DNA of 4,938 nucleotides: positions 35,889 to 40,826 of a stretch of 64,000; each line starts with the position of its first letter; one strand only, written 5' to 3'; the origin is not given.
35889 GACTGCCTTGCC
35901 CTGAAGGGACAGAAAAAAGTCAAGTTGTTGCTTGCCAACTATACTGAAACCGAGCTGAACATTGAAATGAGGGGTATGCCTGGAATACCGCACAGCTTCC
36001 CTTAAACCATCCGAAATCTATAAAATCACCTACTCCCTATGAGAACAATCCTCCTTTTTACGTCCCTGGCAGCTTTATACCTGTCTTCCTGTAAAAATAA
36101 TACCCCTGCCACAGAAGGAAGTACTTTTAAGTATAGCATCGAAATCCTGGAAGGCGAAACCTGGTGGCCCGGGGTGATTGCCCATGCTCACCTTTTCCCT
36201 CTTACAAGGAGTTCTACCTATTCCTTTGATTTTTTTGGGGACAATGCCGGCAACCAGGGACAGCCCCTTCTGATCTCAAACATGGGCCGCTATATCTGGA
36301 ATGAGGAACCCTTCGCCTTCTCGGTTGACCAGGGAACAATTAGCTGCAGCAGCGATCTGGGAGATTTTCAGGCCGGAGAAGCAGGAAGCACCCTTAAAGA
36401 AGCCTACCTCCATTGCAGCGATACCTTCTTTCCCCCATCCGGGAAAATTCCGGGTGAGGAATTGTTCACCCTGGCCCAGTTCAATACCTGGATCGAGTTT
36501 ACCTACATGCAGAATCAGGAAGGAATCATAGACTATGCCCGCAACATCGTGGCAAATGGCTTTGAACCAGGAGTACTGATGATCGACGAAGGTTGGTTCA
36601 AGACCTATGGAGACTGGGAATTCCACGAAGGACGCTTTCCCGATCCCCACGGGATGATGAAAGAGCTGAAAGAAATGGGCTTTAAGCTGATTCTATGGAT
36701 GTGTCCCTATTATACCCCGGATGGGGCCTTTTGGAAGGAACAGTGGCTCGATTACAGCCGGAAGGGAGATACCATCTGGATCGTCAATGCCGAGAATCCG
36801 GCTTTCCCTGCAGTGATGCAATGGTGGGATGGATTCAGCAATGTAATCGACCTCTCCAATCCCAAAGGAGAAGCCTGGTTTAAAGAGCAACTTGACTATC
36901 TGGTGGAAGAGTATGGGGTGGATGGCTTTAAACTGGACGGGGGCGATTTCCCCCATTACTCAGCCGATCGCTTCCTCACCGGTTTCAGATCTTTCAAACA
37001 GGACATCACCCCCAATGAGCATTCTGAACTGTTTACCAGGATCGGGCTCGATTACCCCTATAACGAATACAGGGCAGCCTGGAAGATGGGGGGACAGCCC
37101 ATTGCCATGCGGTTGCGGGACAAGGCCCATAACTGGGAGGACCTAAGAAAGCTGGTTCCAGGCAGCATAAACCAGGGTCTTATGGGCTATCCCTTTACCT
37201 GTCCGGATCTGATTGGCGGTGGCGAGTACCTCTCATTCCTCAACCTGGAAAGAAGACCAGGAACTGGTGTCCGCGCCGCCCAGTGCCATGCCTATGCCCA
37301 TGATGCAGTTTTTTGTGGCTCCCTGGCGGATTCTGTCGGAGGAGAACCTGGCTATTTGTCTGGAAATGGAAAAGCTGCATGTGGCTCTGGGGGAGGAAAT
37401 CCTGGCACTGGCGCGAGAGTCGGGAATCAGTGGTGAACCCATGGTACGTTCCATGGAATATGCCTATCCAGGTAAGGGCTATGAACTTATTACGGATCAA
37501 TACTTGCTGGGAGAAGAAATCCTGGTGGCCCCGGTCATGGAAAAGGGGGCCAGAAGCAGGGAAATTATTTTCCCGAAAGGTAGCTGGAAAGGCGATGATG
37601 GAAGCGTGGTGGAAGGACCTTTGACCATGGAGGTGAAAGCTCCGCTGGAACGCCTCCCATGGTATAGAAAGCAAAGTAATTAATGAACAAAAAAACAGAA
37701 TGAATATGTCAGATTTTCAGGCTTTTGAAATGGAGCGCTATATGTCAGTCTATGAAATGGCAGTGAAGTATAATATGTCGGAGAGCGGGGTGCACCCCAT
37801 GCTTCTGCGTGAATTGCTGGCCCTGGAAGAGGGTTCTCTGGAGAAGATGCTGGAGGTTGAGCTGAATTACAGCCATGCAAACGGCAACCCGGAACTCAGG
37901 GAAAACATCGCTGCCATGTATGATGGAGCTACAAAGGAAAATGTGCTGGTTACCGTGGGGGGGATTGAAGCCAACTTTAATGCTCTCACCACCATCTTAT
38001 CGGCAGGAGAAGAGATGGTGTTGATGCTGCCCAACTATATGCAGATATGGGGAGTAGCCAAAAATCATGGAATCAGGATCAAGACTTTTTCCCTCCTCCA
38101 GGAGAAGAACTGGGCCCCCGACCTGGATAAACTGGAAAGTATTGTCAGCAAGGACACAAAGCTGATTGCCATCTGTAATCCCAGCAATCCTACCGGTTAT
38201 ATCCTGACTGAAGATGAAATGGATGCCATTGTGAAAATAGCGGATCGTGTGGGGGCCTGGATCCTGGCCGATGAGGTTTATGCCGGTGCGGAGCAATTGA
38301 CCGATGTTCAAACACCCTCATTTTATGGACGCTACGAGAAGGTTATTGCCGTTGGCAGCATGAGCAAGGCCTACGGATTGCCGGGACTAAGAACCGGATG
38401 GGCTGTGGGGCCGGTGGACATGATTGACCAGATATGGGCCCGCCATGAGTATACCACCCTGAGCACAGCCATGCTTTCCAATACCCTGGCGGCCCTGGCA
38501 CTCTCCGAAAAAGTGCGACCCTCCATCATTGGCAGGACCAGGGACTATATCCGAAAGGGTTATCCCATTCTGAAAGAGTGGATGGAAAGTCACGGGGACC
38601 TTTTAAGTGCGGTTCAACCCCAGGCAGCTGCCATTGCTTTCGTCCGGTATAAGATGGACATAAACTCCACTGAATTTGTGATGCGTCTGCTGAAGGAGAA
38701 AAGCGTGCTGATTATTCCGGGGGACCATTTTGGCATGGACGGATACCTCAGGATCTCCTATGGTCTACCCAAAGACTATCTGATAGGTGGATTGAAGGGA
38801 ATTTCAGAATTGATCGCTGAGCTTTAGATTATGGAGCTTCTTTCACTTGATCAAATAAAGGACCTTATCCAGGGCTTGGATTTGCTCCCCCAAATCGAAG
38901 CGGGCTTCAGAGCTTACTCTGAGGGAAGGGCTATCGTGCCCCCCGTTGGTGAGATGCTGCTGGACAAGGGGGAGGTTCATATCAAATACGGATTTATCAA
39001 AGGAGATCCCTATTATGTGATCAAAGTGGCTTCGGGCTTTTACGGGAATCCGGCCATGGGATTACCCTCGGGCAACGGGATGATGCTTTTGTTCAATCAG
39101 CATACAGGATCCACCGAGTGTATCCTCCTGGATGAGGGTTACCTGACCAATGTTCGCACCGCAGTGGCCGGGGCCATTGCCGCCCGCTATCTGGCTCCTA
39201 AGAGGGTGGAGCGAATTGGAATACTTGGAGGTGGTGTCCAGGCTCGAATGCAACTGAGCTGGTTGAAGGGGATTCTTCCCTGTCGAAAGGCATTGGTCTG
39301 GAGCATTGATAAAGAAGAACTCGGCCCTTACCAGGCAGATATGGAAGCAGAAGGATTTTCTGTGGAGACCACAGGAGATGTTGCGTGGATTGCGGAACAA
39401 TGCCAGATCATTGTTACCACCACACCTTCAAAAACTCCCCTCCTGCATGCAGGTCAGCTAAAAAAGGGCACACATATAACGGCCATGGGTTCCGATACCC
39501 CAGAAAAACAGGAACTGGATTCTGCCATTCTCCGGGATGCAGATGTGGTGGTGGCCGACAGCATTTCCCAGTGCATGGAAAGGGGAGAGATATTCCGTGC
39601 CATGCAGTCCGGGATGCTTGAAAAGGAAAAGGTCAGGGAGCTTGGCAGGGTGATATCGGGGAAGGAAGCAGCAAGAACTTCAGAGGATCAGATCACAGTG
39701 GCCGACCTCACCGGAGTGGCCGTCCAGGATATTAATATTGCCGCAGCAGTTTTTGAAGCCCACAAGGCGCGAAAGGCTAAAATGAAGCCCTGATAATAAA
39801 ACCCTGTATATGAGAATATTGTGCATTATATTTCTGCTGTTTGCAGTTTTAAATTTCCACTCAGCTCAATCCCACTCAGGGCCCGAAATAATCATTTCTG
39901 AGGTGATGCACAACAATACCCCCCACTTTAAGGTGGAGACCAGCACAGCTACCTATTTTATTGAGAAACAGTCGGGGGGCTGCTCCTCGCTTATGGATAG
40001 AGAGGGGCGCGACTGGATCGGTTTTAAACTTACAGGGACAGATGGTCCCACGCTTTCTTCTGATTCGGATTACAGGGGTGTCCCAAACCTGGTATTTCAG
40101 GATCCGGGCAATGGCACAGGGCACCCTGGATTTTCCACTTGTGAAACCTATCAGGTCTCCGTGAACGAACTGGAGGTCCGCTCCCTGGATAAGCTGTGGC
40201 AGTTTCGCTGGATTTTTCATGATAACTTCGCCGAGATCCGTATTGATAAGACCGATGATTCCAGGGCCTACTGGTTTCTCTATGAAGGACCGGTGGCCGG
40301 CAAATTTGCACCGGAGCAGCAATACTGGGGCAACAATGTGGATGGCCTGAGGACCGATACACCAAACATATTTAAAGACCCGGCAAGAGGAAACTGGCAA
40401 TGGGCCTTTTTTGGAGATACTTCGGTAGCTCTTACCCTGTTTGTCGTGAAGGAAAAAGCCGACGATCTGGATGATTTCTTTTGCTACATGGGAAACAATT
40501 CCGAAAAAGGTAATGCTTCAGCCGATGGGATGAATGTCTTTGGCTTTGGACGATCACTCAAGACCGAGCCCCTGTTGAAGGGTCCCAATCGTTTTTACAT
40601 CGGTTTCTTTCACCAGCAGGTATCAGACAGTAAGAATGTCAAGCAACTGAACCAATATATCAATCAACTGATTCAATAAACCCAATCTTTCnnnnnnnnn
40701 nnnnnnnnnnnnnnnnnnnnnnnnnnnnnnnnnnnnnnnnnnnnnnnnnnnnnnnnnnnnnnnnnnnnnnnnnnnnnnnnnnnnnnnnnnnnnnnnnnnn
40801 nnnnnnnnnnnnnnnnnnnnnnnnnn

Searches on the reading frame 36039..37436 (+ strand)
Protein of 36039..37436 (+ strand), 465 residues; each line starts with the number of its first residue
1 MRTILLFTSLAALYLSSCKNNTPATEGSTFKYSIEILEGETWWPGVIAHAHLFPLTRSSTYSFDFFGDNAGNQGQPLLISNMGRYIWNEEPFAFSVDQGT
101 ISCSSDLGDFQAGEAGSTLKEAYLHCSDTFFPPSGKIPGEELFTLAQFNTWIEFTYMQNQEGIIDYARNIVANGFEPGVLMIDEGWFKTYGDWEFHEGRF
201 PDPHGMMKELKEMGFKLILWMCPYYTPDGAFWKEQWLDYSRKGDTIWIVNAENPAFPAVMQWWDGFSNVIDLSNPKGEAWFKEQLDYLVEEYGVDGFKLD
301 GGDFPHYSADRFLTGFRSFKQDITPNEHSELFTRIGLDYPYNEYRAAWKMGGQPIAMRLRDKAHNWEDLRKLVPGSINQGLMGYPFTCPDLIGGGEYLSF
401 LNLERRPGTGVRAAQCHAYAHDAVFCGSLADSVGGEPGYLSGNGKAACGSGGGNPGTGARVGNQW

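Call 30: search_protein_families(library=pfam, proteins=[window:36039-37436:+], max_evalue=0.001)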
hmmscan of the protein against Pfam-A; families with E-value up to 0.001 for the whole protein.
window:36039-37436:+ (465 aa): 1 family
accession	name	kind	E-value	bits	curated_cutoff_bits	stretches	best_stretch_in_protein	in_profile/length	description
PF01055.32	Glyco_hydro_31_2nd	-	2.6e-21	76.7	23.5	1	151-391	12-262/328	Glycosyl hydrolases family 31 TIM-barrel domain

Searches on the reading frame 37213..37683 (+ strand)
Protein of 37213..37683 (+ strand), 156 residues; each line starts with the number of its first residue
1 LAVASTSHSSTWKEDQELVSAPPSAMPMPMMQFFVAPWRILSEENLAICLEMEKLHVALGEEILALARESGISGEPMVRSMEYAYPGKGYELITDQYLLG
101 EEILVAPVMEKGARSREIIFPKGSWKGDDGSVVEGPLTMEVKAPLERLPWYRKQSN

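Call 30: search_protein_families(library=pfam, proteins=[window:37213-37683:+], max_evalue=0.001)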
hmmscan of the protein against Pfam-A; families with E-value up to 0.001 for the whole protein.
window:37213-37683:+ (156 aa): 1 family
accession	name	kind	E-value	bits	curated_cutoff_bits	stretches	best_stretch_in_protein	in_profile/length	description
PF21365.3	Glyco_hydro_31_3rd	-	2.1e-14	54.2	24.4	1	74-154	1-83/87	Glycosyl hydrolase family 31 C-terminal domain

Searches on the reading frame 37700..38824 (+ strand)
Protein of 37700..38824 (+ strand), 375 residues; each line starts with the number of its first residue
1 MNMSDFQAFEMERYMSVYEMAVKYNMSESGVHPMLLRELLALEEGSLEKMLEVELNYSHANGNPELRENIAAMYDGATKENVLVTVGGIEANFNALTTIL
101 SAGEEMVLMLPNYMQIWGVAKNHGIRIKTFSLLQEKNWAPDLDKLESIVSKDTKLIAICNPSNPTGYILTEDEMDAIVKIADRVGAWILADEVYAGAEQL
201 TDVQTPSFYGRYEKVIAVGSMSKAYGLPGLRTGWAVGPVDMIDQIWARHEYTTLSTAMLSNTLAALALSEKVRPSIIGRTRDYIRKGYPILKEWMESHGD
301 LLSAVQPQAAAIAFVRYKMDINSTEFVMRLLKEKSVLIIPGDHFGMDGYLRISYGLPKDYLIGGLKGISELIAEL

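Call 34: find_encoding_contigs(protein=window:37700-38824:+, flank=10000, max_places=6)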
Protein window:37700-38824:+ (375 aa): no gene with exactly this product is on record in the collection.

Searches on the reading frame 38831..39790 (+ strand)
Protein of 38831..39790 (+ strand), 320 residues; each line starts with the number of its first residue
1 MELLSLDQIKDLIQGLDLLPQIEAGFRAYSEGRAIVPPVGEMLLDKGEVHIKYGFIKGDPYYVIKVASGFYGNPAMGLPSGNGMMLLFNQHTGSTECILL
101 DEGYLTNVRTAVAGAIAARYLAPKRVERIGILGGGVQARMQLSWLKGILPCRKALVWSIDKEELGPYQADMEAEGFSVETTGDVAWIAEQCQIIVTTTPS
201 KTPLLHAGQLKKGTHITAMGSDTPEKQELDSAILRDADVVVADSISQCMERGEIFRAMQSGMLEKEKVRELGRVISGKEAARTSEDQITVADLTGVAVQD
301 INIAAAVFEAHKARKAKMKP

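Call 19: find_encoding_contigs(protein=window:38831-39790:+, flank=10000, max_places=10)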
Protein window:38831-39790:+ (320 aa): no gene with exactly this product is on record in the collection.

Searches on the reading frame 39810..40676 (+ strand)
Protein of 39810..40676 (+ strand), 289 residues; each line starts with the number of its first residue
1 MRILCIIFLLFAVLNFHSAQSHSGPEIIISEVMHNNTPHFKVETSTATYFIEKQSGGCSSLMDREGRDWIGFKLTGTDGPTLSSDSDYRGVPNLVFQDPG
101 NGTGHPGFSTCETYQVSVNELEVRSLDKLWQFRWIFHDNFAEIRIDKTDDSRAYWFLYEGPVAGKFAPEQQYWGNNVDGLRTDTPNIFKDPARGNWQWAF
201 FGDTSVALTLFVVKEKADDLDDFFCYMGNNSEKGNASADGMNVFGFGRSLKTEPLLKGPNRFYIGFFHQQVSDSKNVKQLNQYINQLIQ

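Call 33: find_encoding_contigs(protein=window:39810-40676:+, flank=10000, max_places=6)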
Protein window:39810-40676:+ (289 aa): no gene with exactly this product is on record in the collection.
